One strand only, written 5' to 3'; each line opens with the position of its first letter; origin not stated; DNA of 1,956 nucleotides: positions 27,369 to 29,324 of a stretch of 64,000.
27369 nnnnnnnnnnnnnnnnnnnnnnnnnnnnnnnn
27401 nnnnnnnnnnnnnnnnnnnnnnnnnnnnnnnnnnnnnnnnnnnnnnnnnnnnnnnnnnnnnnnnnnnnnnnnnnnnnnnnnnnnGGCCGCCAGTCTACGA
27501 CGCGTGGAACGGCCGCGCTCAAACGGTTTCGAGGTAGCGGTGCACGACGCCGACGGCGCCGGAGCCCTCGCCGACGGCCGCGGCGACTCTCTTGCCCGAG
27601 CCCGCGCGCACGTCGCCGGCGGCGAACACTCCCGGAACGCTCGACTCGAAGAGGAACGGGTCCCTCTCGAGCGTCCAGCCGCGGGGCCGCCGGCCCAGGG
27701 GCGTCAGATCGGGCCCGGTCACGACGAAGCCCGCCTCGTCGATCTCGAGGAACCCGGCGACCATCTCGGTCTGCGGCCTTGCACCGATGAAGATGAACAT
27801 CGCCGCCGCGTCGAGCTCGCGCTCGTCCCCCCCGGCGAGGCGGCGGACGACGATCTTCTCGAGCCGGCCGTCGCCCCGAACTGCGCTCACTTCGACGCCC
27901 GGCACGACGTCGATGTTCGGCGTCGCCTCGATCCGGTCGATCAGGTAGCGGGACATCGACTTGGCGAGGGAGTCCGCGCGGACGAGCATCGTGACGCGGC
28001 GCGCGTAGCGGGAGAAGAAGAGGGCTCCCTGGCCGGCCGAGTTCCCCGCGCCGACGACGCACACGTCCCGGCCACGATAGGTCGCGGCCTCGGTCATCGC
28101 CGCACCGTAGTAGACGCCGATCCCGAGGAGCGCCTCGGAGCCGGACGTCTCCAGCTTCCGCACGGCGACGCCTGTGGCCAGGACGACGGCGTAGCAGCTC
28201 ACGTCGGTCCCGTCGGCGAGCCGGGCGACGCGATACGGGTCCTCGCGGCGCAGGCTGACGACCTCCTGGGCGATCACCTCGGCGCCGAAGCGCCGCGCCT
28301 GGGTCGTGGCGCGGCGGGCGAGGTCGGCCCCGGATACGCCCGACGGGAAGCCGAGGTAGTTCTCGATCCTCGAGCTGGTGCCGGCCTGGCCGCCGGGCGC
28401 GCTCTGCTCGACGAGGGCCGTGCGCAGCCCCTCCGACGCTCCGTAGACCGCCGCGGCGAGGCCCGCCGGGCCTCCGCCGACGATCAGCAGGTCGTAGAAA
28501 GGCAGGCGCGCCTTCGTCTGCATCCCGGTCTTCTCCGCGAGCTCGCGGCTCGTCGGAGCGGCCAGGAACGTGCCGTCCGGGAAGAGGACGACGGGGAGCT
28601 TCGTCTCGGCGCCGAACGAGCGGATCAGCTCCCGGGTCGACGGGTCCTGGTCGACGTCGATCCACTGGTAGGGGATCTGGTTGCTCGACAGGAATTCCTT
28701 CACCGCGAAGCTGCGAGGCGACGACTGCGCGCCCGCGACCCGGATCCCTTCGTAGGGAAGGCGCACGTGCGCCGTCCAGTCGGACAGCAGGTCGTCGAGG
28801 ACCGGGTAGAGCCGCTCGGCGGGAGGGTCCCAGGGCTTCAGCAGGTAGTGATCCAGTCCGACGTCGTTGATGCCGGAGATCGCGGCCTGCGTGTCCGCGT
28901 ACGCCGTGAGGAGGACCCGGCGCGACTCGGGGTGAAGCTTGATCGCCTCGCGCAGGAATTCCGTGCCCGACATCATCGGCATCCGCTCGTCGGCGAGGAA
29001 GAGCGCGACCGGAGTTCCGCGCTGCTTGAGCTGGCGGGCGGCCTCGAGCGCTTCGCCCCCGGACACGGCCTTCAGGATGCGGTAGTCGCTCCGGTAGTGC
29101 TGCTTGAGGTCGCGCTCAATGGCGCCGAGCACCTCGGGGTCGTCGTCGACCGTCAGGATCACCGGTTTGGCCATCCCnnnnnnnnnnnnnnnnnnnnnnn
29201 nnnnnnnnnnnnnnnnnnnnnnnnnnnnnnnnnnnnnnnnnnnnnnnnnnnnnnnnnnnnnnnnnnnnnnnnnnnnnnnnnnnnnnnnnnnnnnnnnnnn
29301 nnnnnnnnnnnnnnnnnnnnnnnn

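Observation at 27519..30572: Cyclic-nucleotide-gated two-component system with a flavoprotein output that lacks redox cysteines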

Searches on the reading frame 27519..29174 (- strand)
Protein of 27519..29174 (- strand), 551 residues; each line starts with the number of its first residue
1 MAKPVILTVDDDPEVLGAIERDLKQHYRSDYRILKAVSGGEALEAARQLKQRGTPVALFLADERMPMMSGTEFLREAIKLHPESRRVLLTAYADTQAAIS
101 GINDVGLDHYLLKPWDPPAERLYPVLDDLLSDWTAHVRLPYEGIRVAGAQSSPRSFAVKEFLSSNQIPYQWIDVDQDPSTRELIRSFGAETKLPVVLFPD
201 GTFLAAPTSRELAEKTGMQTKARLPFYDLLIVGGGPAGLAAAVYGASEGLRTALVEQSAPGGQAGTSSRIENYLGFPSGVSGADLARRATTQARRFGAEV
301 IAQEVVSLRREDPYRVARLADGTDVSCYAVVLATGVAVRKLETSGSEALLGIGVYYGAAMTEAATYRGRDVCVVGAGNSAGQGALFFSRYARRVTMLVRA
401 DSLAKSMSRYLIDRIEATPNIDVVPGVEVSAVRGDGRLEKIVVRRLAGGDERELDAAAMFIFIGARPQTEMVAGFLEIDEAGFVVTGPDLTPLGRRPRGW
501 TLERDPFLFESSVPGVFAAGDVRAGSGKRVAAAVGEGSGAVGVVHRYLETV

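Call 3: search_protein_families(library=pfam, proteins=[window:27519-29174:-], max_evalue=0.01)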
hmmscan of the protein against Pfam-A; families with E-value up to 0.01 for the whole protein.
window:27519-29174:- (551 aa): 14 families
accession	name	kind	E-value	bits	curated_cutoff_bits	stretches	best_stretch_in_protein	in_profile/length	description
PF07992.20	Pyr_redox_2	-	6.3e-36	124.7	26.1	1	227-537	1-291/291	Pyridine nucleotide-disulphide oxidoreductase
PF00072.30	Response_reg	-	6e-13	49.4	30.2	1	6-117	1-103/111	Response regulator receiver domain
PF13738.12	Pyr_redox_3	-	2.7e-12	47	30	1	321-484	119-287/305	Pyridine nucleotide-disulphide oxidoreductase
PF00070.33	Pyr_redox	-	4e-11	43.7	22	1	371-444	2-80/82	Pyridine nucleotide-disulphide oxidoreductase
PF01266.30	DAO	-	2.5e-08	34.3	27.9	2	228-269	1-44/353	FAD dependent oxidoreductase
PF01946.23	Thi4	-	7.4e-07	29.1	26.2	1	224-265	15-58/235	Thi4 family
PF12831.13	FAD_oxidored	-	8.7e-07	29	27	1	228-307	1-66/416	FAD dependent oxidoreductase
PF00462.30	Glutaredoxin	-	9.1e-06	26.2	22.9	1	157-198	14-55/60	Glutaredoxin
PF03486.20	HI0933_like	-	4.7e-05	23.4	50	1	228-259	2-33/244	HI0933-like protein Rossmann domain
PF13454.12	NAD_binding_9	-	8.8e-05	23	21.8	1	284-336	101-154/155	FAD-NAD(P)-binding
PF13450.12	NAD_binding_8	-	0.00012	22.8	21.9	1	231-269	1-40/68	NAD(P)-binding Rossmann-like domain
PF01134.28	GIDA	-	0.00015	21.4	22.1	1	228-258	1-31/391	Glucose inhibited division protein A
PF00890.30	FAD_binding_2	-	0.00025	20.8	20.4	1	228-268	1-42/414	FAD binding domain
PF01494.25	FAD_binding_3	-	0.00049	19.9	22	1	228-259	3-34/349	FAD binding domain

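Call 4: search_protein_families(library=ncbifam, proteins=[window:27519-29174:-], max_evalue=0.01)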
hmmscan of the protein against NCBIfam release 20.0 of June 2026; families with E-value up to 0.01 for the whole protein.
window:27519-29174:- (551 aa): 100 families (the best 25 are shown)
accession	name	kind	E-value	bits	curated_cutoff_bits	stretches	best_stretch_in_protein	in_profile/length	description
TIGR01292.1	TRX_reduct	equivalog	5.3e-69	232.3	343.45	1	227-548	1-300/300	thioredoxin-disulfide reductase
TIGR03143.1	AhpF_homolog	hypoth_equivalog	2.7e-55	188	687.65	1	226-549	4-309/555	putative alkyl hydroperoxide reductase F subunit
TIGR03140.1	AhpF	equivalog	2.5e-45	155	502.9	1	217-540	203-504/515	alkyl hydroperoxide reductase subunit F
NF007614.0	PRK10262.1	equivalog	1.2e-34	119.9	644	1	228-550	8-316/321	thioredoxin-disulfide reductase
NF053512.1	nitric_RR_NosR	exception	7e-28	97.8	400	1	6-117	1-104/422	response regulator c-di-GMP phosphodiesterase, NosR family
TIGR04018.1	Bthiol_YpdA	hypoth_equivalog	1.6e-16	60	339.9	2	312-525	101-291/316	YpdA family putative bacillithiol disulfide reductase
TIGR01350.1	lipoamide_DH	equivalog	9.4e-12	44.4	408.8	2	227-263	2-38/461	dihydrolipoyl dehydrogenase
NF008469.0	PRK11361.1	equivalog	6.3e-08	31.7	714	1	4-116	5-108/461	acetoacetate metabolism transcriptional regulator AtoC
TIGR03997.1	mycofact_OYE_2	equivalog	1e-07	30.8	793.15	1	210-453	365-589/645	mycofactocin system FadH/OYE family oxidoreductase 2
NF005882.1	PRK07843.1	equivalog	1.3e-07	30.4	788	1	227-310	2-84/547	3-oxosteroid 1-dehydrogenase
TIGR02053.1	MerA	equivalog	1.5e-07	30.8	454.45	1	320-485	122-289/465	mercury(II) reductase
NF009454.0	PRK12814.1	equivalog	1.6e-07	30.1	916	0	230-262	197-230/657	putative NADPH-dependent glutamate synthase small subunit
TIGR02200.1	GlrX_actino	hypoth_equivalog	1.7e-07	31.5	89.5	1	154-215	12-74/77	mycoredoxin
NF009409.0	PRK12770.1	subfamily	1.9e-07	30.5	343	1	361-549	166-351/360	putative glutamate synthase subunit beta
NF041734.1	resp_reg_RppA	equivalog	3.2e-07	29.9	250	1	6-116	3-106/229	two-component system response regulator RppA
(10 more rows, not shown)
